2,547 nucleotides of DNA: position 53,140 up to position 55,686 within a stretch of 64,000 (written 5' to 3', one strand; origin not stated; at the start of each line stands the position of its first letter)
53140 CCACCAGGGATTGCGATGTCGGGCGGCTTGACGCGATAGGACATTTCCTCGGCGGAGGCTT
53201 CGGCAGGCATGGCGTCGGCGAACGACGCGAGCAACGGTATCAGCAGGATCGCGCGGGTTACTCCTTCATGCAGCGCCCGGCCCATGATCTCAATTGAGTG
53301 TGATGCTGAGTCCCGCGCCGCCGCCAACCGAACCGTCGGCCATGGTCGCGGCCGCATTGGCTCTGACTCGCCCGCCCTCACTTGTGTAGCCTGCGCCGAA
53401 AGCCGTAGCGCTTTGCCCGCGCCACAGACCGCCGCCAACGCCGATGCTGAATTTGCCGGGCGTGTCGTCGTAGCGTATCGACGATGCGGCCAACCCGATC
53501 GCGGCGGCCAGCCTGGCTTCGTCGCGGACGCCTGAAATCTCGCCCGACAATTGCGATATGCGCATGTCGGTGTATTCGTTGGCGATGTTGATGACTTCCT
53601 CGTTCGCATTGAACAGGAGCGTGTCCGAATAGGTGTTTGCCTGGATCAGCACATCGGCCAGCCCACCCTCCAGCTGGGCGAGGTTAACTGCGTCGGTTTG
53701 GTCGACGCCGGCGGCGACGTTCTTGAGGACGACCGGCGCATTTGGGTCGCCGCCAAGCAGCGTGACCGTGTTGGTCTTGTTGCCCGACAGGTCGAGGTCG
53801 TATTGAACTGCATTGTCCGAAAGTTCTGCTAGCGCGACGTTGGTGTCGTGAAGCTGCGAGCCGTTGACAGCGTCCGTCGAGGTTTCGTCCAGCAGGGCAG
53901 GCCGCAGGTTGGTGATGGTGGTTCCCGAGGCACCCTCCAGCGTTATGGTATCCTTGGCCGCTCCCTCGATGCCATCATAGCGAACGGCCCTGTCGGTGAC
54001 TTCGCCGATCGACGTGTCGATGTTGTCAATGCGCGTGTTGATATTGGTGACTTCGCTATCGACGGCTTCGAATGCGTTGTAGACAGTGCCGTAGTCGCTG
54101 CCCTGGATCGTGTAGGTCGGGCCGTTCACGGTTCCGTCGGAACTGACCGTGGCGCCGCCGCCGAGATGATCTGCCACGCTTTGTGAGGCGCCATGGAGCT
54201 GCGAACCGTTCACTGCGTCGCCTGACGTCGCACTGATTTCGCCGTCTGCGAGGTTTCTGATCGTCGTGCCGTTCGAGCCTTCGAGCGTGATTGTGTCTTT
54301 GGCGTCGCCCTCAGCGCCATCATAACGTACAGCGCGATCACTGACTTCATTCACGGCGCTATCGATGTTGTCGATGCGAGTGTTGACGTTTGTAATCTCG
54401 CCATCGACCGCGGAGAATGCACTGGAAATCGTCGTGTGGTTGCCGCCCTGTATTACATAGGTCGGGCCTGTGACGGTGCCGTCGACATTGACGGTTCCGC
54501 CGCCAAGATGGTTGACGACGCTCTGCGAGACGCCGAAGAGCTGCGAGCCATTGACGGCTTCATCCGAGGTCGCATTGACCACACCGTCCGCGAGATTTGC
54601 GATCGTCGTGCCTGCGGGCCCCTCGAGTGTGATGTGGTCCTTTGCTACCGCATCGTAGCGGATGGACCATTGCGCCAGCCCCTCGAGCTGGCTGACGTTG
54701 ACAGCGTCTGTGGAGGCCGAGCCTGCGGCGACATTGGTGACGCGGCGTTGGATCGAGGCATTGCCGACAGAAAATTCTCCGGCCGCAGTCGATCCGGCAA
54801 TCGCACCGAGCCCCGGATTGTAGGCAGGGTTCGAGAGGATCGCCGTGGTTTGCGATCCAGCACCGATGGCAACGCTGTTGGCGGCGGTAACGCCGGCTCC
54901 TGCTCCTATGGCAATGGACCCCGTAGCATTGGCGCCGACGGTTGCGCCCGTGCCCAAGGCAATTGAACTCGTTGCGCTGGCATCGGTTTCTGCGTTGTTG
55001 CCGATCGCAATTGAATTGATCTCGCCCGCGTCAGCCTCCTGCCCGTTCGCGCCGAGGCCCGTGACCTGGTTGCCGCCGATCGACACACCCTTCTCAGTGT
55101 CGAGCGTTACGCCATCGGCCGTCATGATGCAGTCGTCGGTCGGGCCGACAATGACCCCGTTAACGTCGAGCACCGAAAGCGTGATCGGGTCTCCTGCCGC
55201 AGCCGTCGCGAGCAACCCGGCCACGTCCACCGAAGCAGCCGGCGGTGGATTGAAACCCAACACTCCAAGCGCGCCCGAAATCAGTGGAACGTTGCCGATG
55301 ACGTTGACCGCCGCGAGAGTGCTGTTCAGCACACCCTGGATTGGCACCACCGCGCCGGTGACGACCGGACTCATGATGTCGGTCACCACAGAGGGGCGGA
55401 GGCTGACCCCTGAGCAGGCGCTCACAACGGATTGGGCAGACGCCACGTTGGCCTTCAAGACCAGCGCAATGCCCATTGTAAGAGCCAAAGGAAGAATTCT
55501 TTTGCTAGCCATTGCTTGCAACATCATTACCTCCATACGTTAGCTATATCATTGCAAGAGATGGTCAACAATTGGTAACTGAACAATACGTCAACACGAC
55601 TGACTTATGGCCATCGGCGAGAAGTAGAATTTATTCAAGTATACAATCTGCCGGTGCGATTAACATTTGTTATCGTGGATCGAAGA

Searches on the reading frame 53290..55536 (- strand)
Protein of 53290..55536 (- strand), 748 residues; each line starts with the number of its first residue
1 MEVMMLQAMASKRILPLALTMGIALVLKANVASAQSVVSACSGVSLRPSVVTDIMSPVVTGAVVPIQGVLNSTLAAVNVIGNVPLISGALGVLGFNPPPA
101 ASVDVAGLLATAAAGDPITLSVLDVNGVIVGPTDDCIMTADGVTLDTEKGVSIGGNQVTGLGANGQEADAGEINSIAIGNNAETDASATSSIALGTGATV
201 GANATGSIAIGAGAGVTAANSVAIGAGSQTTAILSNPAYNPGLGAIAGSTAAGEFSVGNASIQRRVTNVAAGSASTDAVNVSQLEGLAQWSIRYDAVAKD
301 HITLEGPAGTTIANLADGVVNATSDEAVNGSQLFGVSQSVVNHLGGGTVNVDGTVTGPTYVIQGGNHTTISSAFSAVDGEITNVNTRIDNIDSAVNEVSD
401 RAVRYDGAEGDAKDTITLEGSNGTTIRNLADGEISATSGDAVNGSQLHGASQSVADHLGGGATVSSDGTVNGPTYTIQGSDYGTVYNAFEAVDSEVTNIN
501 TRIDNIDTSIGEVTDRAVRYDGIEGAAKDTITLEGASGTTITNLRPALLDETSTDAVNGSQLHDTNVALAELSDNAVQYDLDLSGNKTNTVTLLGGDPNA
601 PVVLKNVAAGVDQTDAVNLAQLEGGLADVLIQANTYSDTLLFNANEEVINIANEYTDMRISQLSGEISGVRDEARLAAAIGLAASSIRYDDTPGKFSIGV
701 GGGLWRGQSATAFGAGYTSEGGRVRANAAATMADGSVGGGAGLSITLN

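Call 26: search_protein_families(library=pfam, proteins=[window:53290-55536:-], max_evalue=0.1)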
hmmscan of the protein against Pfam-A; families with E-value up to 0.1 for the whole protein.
window:53290-55536:- (748 aa): 4 families
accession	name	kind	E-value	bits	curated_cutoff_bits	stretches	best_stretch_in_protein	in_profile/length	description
PF05662.19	YadA_stalk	-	1.2e-34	118.8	28.4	5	265-289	1-25/43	Coiled stalk of trimeric autotransporter adhesin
PF03895.21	YadA_anchor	-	9e-12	45.3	22.7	1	690-746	3-59/60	YadA-like membrane anchor domain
PF20844.2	PCF11_RFEG_rpt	-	0.029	15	43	0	402-427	13-38/100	Pre-mRNA cleavage complex 2 protein Pcf11, RFEGP repeat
PF05531.17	NPV_P10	-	0.03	15.2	29.8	0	380-400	12-32/75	Nucleopolyhedrovirus P10 protein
